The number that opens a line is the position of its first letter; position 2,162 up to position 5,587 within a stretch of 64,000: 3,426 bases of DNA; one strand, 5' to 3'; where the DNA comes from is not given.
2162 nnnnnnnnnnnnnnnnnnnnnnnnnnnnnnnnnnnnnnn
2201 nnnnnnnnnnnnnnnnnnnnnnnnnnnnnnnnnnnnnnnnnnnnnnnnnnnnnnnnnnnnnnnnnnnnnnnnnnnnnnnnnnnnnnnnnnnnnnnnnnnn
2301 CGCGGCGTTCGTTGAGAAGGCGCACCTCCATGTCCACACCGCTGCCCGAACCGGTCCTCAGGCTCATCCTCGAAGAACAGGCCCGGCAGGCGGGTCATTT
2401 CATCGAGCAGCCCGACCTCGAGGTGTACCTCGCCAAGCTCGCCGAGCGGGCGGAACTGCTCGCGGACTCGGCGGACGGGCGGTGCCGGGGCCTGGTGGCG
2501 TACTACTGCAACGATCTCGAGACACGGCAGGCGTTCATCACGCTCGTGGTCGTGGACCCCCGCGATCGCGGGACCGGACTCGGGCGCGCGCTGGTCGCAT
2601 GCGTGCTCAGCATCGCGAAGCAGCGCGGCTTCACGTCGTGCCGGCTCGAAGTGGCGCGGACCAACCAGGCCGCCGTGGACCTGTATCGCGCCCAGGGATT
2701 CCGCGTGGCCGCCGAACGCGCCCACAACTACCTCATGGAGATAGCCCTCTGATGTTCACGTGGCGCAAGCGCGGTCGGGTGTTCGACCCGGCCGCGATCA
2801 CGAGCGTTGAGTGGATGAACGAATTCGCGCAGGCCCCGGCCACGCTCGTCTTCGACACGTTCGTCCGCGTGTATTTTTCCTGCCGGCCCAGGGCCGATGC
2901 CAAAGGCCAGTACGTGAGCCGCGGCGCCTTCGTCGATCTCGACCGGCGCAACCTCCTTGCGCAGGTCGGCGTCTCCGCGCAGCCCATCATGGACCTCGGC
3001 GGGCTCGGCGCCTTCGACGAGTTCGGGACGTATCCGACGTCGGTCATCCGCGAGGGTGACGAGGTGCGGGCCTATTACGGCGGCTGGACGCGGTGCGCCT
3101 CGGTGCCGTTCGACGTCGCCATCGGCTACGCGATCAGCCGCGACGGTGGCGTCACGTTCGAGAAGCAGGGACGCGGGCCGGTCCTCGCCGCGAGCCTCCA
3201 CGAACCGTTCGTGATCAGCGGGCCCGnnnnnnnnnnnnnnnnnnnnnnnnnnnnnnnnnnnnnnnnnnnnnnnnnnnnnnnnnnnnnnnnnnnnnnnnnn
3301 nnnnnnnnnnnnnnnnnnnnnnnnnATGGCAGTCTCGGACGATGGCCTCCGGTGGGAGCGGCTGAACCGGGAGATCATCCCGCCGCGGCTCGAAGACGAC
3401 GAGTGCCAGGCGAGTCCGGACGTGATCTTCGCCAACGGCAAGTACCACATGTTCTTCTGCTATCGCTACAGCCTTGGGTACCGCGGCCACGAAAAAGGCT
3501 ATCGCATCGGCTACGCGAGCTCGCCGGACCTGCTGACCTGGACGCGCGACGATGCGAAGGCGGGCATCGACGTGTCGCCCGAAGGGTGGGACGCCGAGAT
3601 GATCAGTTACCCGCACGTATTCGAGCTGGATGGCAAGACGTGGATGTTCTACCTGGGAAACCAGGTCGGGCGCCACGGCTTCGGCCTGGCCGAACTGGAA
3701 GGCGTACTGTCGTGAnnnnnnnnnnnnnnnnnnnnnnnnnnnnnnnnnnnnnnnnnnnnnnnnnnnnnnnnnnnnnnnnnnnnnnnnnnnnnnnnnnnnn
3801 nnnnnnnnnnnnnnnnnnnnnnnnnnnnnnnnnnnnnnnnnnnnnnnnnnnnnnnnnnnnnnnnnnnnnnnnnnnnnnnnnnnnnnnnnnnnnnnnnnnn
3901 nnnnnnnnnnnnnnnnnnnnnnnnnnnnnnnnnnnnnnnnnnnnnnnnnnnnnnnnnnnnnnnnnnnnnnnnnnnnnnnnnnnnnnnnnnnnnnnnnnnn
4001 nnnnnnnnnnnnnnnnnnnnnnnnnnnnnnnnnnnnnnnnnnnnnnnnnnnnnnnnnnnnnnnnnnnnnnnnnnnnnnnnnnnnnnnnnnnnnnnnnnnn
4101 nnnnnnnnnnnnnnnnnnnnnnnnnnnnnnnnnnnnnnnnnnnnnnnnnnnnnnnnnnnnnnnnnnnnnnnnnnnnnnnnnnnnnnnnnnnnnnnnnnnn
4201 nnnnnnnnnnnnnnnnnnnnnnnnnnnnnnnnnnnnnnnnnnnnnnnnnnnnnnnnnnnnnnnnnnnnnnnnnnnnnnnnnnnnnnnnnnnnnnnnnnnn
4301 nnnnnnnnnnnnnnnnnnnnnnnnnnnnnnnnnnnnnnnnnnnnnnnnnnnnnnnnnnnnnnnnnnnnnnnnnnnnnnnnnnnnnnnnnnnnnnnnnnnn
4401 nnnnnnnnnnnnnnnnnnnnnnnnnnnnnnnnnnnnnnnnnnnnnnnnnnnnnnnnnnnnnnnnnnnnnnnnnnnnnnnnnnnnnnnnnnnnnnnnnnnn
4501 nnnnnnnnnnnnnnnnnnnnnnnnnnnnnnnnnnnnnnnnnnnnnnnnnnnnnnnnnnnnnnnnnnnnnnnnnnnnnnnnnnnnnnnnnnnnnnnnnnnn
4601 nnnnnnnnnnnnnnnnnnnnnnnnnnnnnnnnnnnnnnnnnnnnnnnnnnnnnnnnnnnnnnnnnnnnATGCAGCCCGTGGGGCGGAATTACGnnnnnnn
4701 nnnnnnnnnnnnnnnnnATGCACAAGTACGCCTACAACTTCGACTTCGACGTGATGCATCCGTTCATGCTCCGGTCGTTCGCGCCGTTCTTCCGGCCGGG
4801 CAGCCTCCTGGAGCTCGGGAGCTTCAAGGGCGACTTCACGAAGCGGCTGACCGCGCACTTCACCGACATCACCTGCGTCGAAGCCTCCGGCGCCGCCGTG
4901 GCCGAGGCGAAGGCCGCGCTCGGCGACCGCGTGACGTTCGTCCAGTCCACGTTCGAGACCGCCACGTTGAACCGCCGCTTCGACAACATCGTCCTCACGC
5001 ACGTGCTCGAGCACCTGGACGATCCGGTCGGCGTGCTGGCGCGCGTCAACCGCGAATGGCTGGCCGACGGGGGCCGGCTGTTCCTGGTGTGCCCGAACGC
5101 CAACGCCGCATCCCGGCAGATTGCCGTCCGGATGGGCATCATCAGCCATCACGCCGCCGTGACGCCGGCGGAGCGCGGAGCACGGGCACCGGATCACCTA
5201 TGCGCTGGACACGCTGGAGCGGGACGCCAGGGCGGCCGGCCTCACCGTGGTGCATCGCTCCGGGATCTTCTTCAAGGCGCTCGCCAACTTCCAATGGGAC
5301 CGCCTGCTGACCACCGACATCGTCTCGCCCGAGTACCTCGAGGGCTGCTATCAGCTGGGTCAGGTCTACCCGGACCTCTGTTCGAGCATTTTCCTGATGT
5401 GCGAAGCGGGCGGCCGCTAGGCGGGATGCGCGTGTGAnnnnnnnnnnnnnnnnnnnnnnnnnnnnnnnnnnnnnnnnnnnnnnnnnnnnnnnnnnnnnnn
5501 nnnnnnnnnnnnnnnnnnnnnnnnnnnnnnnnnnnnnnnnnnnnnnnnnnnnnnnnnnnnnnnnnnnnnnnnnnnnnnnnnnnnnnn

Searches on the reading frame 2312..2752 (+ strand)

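Call 11: search_protein_families(library=pfam, proteins=[window:2312-2752:+], max_evalue=0.01)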
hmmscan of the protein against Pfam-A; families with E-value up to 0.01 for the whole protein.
window:2312-2752:+ (146 aa): 8 families
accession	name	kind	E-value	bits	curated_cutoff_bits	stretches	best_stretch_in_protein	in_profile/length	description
PF00583.31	Acetyltransf_1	-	1.7e-14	54.5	20.7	1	37-130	22-116/116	Acetyltransferase (GNAT) family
PF13508.13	Acetyltransf_7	-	1.3e-09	38.7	27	1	56-131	12-83/84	Acetyltransferase (GNAT) domain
PF13673.13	Acetyltransf_10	-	1.6e-09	38.3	23.6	1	21-135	7-112/128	Acetyltransferase (GNAT) domain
PF08445.16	FR47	-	6.7e-06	26.5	22.1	1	70-135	18-82/86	FR47-like protein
PF13420.13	Acetyltransf_4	-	2.5e-05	24.8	24.3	1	53-134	56-138/155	Acetyltransferase (GNAT) domain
PF14542.12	Acetyltransf_CG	-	0.00025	21.6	30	1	58-107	11-58/80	GCN5-related N-acetyl-transferase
PF24553.2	Rv0428c_C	-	0.003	17.7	27.2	1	72-132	158-217/224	Probable histone acetyltransferase Rv0428c C-terminal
PF13523.12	Acetyltransf_8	-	0.008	16.2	27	0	33-135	41-142/145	Acetyltransferase (GNAT) domain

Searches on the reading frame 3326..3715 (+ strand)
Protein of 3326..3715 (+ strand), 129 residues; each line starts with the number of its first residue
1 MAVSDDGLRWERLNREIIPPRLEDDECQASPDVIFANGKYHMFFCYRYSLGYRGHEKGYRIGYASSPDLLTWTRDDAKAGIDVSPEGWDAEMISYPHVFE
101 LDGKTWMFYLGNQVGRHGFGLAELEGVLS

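Call 11: search_protein_families(library=pfam, proteins=[window:3326-3715:+], max_evalue=0.01)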
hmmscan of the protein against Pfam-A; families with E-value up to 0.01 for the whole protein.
window:3326-3715:+ (129 aa): 2 families
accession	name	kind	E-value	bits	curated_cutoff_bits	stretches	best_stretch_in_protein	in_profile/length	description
PF04041.19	Glyco_hydro_130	-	0.00047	19.6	26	1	2-78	72-142/320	beta-1,4-mannooligosaccharide phosphorylase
PF00251.26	Glyco_hydro_32N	-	0.00052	20.1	22.1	1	2-115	43-153/307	Glycosyl hydrolases family 32 N-terminal domain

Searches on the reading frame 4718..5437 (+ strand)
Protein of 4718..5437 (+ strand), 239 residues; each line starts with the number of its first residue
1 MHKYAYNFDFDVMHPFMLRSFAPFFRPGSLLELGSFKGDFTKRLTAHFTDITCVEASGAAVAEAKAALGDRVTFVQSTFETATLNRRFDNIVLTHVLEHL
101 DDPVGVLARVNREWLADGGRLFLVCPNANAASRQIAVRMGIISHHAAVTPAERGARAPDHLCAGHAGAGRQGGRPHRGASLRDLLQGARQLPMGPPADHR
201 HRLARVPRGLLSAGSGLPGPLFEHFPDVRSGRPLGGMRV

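Call 11: search_protein_families(library=pfam, proteins=[window:4718-5437:+], max_evalue=0.01)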
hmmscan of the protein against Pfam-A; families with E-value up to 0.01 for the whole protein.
window:4718-5437:+ (239 aa): 7 families
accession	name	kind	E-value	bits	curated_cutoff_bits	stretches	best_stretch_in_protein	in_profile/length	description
PF13489.12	Methyltransf_23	-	4.7e-15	56.1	27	1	16-134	12-127/164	Methyltransferase domain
PF08242.18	Methyltransf_12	-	2.2e-11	44.7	30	1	31-121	1-98/98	Methyltransferase domain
PF08241.18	Methyltransf_11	-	1.3e-10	42.2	21.2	1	31-122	1-94/95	Methyltransferase domain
PF13649.12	Methyltransf_25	-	8.7e-08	33.2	27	1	31-119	2-97/97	Methyltransferase domain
PF05401.17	NodS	-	3.1e-06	27.6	24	1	28-107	45-126/201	Nodulation protein S (NodS)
PF13847.12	Methyltransf_31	-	0.0017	18.5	27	1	30-126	7-112/145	Methyltransferase domain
PF05219.18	DREV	-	0.0097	15.5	26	0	22-112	90-176/265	DREV methyltransferase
